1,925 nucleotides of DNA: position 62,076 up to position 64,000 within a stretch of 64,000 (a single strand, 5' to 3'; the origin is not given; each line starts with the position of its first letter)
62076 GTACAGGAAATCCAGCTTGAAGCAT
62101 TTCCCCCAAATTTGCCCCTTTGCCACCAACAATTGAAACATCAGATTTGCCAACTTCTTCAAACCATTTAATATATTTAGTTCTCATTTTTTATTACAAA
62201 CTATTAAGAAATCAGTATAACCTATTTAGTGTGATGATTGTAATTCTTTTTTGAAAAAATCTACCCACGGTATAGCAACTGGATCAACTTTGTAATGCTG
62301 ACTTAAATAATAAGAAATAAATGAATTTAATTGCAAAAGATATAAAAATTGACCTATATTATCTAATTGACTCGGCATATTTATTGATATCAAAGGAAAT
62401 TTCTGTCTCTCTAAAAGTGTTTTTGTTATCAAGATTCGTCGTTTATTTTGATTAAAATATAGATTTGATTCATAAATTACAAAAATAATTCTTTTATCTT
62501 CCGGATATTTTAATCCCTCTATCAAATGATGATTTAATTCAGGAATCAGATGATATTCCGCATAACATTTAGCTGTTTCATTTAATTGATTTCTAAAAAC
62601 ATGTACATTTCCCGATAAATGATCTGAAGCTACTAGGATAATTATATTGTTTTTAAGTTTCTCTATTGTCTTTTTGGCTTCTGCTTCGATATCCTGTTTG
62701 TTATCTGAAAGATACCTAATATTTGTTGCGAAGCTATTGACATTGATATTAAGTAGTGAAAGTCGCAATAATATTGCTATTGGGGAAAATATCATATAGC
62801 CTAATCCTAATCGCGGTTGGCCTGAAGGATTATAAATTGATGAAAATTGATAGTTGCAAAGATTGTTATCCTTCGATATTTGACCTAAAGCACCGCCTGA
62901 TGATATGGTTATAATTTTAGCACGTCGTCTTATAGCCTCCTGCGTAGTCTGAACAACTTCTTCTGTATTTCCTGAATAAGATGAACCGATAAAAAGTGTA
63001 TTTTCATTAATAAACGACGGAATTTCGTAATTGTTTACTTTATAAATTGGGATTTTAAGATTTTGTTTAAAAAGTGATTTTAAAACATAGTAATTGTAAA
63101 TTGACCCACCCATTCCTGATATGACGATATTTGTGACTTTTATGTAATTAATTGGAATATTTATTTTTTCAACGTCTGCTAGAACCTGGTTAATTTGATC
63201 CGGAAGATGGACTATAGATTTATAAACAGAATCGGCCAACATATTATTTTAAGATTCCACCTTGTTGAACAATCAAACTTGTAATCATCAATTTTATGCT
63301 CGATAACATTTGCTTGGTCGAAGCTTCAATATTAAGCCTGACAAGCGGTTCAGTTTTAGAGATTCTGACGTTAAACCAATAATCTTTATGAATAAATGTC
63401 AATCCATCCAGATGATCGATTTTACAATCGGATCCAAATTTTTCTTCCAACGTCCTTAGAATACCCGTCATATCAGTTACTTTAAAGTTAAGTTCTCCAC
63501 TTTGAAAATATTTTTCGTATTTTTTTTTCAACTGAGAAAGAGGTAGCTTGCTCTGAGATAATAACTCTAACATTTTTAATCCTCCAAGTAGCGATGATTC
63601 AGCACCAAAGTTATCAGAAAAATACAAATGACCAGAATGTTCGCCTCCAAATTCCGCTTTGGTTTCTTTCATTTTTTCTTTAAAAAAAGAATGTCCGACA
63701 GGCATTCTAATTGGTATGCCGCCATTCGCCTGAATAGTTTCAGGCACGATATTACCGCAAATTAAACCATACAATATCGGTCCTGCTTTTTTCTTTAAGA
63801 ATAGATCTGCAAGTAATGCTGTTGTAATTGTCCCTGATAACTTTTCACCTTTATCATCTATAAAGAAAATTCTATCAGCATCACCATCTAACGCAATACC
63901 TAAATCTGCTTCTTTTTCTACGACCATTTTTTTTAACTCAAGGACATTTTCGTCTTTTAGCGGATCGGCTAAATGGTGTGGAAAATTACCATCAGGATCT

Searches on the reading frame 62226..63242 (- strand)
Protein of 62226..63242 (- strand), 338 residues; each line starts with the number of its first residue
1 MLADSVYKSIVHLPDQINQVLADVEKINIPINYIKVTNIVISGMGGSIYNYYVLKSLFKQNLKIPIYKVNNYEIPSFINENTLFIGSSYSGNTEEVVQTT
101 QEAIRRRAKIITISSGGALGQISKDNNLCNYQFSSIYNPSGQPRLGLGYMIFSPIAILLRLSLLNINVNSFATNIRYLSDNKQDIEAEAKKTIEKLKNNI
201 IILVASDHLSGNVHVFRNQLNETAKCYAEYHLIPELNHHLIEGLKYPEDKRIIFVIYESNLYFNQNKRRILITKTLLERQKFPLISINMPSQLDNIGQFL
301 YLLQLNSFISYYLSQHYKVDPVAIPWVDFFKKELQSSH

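Call 53: find_encoding_contigs(protein=window:62226-63242:-, flank=10000, max_places=2)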
Protein window:62226-63242:- (338 aa): 20 contigs read that carry it; 2 places shown.
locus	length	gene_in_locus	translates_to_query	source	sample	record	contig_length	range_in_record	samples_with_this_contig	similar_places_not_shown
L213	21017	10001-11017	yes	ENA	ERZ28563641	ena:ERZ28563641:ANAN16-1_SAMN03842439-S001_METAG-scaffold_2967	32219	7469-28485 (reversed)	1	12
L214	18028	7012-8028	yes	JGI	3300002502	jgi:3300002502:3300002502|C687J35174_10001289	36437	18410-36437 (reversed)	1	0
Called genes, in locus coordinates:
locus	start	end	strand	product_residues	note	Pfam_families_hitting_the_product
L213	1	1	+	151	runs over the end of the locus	PF00571:CBS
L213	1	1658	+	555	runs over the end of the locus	PF06418:CTP_synth_N, PF00117:GATase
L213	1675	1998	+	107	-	PF01245:Ribosomal_L19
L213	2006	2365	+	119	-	PF08378:NERD, PF02021:UPF0102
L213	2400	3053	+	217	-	PF05552:MS_channel_1st_1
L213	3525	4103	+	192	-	PF01966:HD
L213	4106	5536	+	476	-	PF00391:PEP-utilizers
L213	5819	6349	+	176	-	PF00574:CLP_protease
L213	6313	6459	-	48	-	-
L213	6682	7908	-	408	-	PF00155:Aminotran_1_2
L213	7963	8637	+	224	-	-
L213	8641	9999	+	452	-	PF02878:PGM_PMM_I, PF02879:PGM_PMM_II, PF02880:PGM_PMM_III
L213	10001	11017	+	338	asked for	PF10432:bact-PGI_C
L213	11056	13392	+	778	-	PF01326:PPDK_N, PF00391:PEP-utilizers, PF02896:PEP-utilizers_C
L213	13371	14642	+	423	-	PF03952:Enolase_N, PF00113:Enolase_C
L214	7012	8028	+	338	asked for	PF10432:bact-PGI_C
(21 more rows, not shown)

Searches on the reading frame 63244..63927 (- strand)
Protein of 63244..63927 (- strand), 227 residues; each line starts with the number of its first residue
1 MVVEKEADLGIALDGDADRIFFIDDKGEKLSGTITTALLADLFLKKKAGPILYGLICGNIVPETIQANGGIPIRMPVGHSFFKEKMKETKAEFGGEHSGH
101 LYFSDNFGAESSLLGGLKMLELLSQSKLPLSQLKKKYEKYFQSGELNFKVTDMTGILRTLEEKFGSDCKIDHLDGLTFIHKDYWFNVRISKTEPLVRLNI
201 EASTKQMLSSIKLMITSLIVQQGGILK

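Call 52: find_encoding_contigs(protein=window:63244-63927:-, flank=10000, max_places=2)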
Protein window:63244-63927:- (227 aa): 1 contig read that carries it; 1 place shown.
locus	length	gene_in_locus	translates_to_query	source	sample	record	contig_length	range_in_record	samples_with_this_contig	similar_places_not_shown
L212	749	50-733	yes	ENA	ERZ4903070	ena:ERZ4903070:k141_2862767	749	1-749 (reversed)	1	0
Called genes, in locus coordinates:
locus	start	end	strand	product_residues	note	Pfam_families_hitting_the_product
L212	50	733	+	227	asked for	PF02880:PGM_PMM_III, PF00408:PGM_PMM_IV (faint)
